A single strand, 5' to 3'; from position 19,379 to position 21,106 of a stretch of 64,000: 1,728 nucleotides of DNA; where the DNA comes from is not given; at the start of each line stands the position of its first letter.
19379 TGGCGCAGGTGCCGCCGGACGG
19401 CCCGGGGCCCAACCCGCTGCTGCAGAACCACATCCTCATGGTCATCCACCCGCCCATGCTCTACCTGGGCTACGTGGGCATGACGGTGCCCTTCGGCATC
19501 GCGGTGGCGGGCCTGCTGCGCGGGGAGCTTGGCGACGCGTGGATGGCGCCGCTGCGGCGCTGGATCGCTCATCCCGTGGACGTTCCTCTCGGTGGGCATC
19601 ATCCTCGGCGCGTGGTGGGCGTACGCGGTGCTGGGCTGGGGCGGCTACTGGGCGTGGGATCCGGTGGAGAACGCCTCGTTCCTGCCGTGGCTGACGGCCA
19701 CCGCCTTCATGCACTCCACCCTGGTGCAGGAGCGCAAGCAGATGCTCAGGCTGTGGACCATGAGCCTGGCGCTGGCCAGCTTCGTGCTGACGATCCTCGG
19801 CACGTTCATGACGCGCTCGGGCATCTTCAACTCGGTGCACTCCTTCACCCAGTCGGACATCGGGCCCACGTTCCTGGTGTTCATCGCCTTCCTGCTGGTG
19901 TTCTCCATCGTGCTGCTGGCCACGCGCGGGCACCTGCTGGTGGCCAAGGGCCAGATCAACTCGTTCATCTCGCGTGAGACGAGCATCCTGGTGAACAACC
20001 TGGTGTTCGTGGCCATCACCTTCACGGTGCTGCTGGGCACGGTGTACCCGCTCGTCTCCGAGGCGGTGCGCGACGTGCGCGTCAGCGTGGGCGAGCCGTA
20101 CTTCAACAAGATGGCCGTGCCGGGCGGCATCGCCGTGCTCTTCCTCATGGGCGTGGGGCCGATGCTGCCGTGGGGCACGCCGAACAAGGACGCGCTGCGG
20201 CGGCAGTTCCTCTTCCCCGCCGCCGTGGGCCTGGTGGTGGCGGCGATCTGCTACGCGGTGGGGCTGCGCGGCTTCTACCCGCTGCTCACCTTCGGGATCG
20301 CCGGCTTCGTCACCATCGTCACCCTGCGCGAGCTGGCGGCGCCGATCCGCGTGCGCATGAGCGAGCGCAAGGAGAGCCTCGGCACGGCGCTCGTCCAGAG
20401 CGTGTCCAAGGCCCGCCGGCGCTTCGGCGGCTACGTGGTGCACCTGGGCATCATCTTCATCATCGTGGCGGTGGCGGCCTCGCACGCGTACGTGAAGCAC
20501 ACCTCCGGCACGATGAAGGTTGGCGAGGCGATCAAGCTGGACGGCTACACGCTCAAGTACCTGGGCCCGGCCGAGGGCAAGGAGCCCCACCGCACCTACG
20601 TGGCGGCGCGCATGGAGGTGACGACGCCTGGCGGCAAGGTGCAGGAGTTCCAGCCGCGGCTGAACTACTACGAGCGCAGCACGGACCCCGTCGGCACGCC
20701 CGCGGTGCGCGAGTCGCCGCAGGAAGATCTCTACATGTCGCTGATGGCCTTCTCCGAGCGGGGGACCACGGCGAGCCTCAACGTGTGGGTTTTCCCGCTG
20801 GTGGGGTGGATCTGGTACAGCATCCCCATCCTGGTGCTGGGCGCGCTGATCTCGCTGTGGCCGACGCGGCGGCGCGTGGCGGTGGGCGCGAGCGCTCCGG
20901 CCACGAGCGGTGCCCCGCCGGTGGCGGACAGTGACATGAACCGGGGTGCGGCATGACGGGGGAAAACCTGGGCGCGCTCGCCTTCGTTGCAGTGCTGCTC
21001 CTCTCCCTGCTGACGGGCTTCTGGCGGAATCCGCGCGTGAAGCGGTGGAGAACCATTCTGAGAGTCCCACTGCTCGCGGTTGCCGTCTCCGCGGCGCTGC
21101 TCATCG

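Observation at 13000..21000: Clustered single-nucleotide frame disruptions in otherwise conserved genes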

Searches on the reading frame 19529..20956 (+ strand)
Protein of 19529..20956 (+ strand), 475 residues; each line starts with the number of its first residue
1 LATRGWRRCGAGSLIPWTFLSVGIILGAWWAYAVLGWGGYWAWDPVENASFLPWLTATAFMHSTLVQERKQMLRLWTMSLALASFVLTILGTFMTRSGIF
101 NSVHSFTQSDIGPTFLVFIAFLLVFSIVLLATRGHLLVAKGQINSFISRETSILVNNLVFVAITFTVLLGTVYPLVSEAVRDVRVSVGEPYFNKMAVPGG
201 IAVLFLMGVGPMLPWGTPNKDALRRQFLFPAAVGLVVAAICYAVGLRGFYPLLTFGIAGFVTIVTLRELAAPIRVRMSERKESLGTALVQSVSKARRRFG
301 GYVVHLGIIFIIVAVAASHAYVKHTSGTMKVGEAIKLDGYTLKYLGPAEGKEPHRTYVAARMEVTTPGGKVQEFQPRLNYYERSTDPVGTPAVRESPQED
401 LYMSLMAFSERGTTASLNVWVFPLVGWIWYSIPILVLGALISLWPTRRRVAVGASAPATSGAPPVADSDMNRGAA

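Call 5: find_related_loci(query=window:19529-20956:+, collection=genome_contigs, flank=10000)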
Query window:19529-20956:+ (475 aa) in genome_contigs; peptide patterns used: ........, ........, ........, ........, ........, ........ (x = any residue, [..] = any of these).
600 stretches matched a pattern (row limit reached: there are more); 598 encode a relative of the query (tblastn E <= 1e-3); the best 80 are kept; 80 distinct loci.
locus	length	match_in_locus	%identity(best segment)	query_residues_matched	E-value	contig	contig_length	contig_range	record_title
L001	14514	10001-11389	76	13-475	0e+0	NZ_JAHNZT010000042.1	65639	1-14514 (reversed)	Citreicoccus inhibens strain M34 NODE_42_length_65639_cov_15.804692, whole genome shotgun sequence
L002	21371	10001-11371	77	13-469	0e+0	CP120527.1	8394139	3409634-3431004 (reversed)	Myxococcaceae bacterium GXIMD 01537 chromosome, complete genome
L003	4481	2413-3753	66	13-459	0e+0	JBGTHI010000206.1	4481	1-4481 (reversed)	MAG: Myxococcaceae bacterium isolate JTS-RE235 k141_5341717, whole genome shotgun sequence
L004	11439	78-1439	63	13-468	0e+0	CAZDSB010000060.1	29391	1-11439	MAG TPA_asm: uncultured Myxococcaceae bacterium isolate binchicken_co279_200 genome assembly, contig: k141_2808937, whol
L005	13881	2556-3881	64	13-452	2e-180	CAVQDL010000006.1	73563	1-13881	MAG: uncultured delta proteobacterium isolate MFD04428.bin.3.125 genome assembly, contig: contig_120580, whole genome sh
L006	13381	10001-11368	62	13-463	8e-180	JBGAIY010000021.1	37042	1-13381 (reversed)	MAG: Myxococcaceae bacterium isolate MAG_MBR_H125.17 MBRH125-17_opera_contig_2885, whole genome shotgun sequence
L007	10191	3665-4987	63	13-449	1e-179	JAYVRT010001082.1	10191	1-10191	MAG: Archangiaceae bacterium isolate GL73_DN_concoct_64 GL73_DN_concoct_64_1081, whole genome shotgun sequence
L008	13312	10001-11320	64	13-448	7e-178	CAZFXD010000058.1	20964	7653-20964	MAG TPA_asm: uncultured Myxococcaceae bacterium isolate SRP189682_co2_13 genome assembly, contig: NODE_3754_length_20964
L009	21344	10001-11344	63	13-456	0e+0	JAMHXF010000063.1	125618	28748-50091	MAG: Archangium sp. isolate UR_AS_maxbin.062 k201_1544569, whole genome shotgun sequence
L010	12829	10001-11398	48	14-472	6e-143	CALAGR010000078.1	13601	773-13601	MAG TPA_asm: uncultured proteobacterium isolate ERR2206756_bin.78_CONCOCT_v1.1_MAG genome assembly, contig: ERZ887841.22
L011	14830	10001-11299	56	13-449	4e-142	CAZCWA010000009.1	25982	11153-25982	MAG TPA_asm: uncultured Myxococcaceae bacterium isolate SRP220891_co3_132 genome assembly, contig: NODE_2124_length_2598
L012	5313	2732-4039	52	15-449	6e-143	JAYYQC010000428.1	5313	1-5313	MAG: Myxococcota bacterium isolate DS_MAG40 DS_MAG40_0428, whole genome shotgun sequence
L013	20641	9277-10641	49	1-461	4e-140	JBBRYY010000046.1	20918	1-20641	MAG: Gemmatimonadales bacterium isolate metawrap_la5_1 metawrap_la5_1_K_644746_L_20918_cov_28.7823, whole genome shotgun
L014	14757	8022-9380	49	14-466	1e-138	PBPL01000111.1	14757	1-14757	MAG: Deltaproteobacteria bacterium isolate RS363 TaraRedSea_contig_133199, whole genome shotgun sequence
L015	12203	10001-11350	50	14-467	1e-138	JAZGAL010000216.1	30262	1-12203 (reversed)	MAG: Gemmatimonadota bacterium isolate SCS1bin.26 SCS1bin.26_216, whole genome shotgun sequence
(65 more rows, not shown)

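Call 15: find_homologous_proteins(query=window:19565-20953:+, max_evalue=1e-50)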
Query window:19565-20953:+ (463 aa): 7782 proteins with E <= 1e-50 among 8000 candidates; the best 120 are listed.
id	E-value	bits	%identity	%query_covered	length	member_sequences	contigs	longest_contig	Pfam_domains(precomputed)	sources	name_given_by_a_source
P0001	1.2e-297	1005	100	98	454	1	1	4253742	PF16327.11,PF05140.20,PF01578.26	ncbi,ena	-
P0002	5.9e-277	937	91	100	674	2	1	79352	PF16327.11,PF05140.20,PF01578.26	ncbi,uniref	ncbi:MAG: heme lyase CcmF/NrfE family subunit [Hyalangium sp.]|uniref:heme lyase CcmF/NrfE family su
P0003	8.2e-272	920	88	100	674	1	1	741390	PF16327.11,PF05140.20,PF01578.26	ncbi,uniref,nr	ncbi:heme lyase CcmF/NrfE family subunit [Hyalangium versicolor]|uniref:heme lyase CcmF/NrfE family 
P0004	3.7e-270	915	88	100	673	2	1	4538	PF16327.11,PF05140.20,PF01578.26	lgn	-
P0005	4.2e-265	898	86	100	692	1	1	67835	PF16327.11,PF05140.20,PF01578.26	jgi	jgi:cytochrome c-type biogenesis protein CcmF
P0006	1.4e-261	886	85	100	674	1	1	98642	PF16327.11,PF05140.20,PF01578.26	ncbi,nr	ncbi:MAG: heme lyase CcmF/NrfE family subunit [Myxococcaceae bacterium]|nr:heme lyase CcmF/NrfE fami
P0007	2.1e-261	886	85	100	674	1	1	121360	PF16327.11,PF05140.20,PF01578.26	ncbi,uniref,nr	ncbi:heme lyase CcmF/NrfE family subunit [Hyalangium gracile]|uniref:heme lyase CcmF/NrfE family sub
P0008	7.9e-261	884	84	100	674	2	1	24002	PF16327.11,PF05140.20,PF01578.26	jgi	jgi:cytochrome c-type biogenesis protein CcmF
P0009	4.8e-260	881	84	100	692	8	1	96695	PF16327.11,PF05140.20,PF01578.26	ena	-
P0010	1.1e-255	867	81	100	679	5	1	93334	PF16327.11,PF05140.20,PF01578.26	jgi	jgi:cytochrome c-type biogenesis protein CcmF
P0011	5.3e-255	865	83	100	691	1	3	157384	PF16327.11,PF05140.20,PF01578.26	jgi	jgi:cytochrome c-type biogenesis protein CcmF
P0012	1.1e-254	864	83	100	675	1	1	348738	PF16327.11,PF05140.20,PF01578.26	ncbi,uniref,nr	ncbi:heme lyase CcmF/NrfE family subunit [Hyalangium rubrum]|uniref:Heme lyase CcmF/NrfE family subu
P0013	1.3e-254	863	82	100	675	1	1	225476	PF16327.11,PF05140.20,PF01578.26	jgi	jgi:cytochrome c-type biogenesis protein CcmF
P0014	3.6e-254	862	82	100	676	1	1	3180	PF16327.11,PF05140.20,PF01578.26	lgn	-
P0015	4.6e-254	862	82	100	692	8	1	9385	PF16327.11,PF05140.20,PF01578.26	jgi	jgi:cytochrome c-type biogenesis protein CcmF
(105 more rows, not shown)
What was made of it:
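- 18927..20953 (+): ccmF, two extra bases (19179/19180 and 19567). It is clean from 19568 to its end. P0001 is a 454-aa gene call on the public 4.25-Mb contig and is 100% identical to the fragment downstream of 19567 (call 15).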

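Call 16: find_encoding_contigs(protein=P0001, flank=10000, max_places=4)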
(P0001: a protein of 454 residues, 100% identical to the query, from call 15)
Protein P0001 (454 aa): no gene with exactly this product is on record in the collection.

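Call 17: find_encoding_contigs(protein=P0002, flank=10000, max_places=3)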
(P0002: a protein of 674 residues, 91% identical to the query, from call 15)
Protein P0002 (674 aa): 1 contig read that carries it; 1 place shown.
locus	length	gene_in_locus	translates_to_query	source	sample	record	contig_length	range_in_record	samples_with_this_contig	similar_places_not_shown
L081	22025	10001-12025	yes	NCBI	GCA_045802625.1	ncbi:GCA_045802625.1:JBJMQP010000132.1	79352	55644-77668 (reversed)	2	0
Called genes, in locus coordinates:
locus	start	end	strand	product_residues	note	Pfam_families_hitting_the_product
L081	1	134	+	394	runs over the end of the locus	PF14258:DUF4350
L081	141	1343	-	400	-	PF00534:Glycos_transf_1 (faint), PF13692:Glyco_trans_1_4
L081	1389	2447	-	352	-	PF13439:Glyco_transf_4, PF13579:Glyco_trans_4_4, PF00534:Glycos_transf_1, PF13692:Glyco_trans_1_4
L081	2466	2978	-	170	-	PF25084:LbH_EIF2B (faint), PF00132:Hexapep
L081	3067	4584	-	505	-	PF01943:Polysacc_synt (weak), PF13440:Polysacc_synt_3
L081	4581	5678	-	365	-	PF01522:Polysacc_deac_1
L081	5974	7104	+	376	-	-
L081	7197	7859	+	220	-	PF13191:AAA_16, PF00005:ABC_tran, PF13304:AAA_21 (faint)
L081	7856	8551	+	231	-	PF03379:CcmB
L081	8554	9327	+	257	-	PF01578:Cytochrom_C_asm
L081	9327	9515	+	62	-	-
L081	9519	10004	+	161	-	PF03100:CcmE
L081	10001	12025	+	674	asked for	PF01578:Cytochrom_C_asm, PF16327:CcmF_C, PF05140:ResB (faint)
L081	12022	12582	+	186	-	PF00578:AhpC-TSA, PF08534:Redoxin, PF00085:Thioredoxin, PF13098:Thioredoxin_2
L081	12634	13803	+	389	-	-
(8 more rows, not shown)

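Call 18: find_encoding_contigs(protein=P0003, flank=10000, max_places=3)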
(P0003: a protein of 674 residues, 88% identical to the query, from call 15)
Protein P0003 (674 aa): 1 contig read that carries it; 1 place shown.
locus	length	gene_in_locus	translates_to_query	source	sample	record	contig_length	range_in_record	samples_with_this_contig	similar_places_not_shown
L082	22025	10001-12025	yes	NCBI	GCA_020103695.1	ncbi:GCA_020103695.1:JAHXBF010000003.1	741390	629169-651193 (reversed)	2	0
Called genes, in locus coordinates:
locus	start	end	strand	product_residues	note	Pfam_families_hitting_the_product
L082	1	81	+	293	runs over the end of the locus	PF13559:DUF4129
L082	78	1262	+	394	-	PF14258:DUF4350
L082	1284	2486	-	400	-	PF00534:Glycos_transf_1 (weak), PF13692:Glyco_trans_1_4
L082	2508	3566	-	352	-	PF13439:Glyco_transf_4, PF13579:Glyco_trans_4_4, PF00534:Glycos_transf_1, PF13692:Glyco_trans_1_4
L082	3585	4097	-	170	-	PF00132:Hexapep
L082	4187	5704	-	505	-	PF13440:Polysacc_synt_3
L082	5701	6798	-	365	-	PF01522:Polysacc_deac_1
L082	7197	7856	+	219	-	PF13191:AAA_16, PF00005:ABC_tran, PF13304:AAA_21 (faint)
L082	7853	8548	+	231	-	PF03379:CcmB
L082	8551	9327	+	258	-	PF01578:Cytochrom_C_asm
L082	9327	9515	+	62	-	-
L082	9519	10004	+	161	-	PF03100:CcmE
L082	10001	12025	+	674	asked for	PF01578:Cytochrom_C_asm, PF05140:ResB (faint), PF16327:CcmF_C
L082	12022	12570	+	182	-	PF08534:Redoxin, PF00578:AhpC-TSA, PF13098:Thioredoxin_2 (weak), PF00085:Thioredoxin, PF13905:Thioredoxin_8 (weak)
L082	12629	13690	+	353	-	-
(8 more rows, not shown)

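Call 21: list_cluster_members(proteins=[P0001])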
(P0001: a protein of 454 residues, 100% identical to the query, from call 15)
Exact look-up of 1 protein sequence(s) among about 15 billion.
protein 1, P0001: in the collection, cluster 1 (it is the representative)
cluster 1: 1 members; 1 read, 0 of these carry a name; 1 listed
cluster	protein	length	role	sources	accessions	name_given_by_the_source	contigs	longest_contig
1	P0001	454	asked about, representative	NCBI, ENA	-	-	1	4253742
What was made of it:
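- Tried and rejected: The cluster listing gave no accession (call 21).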
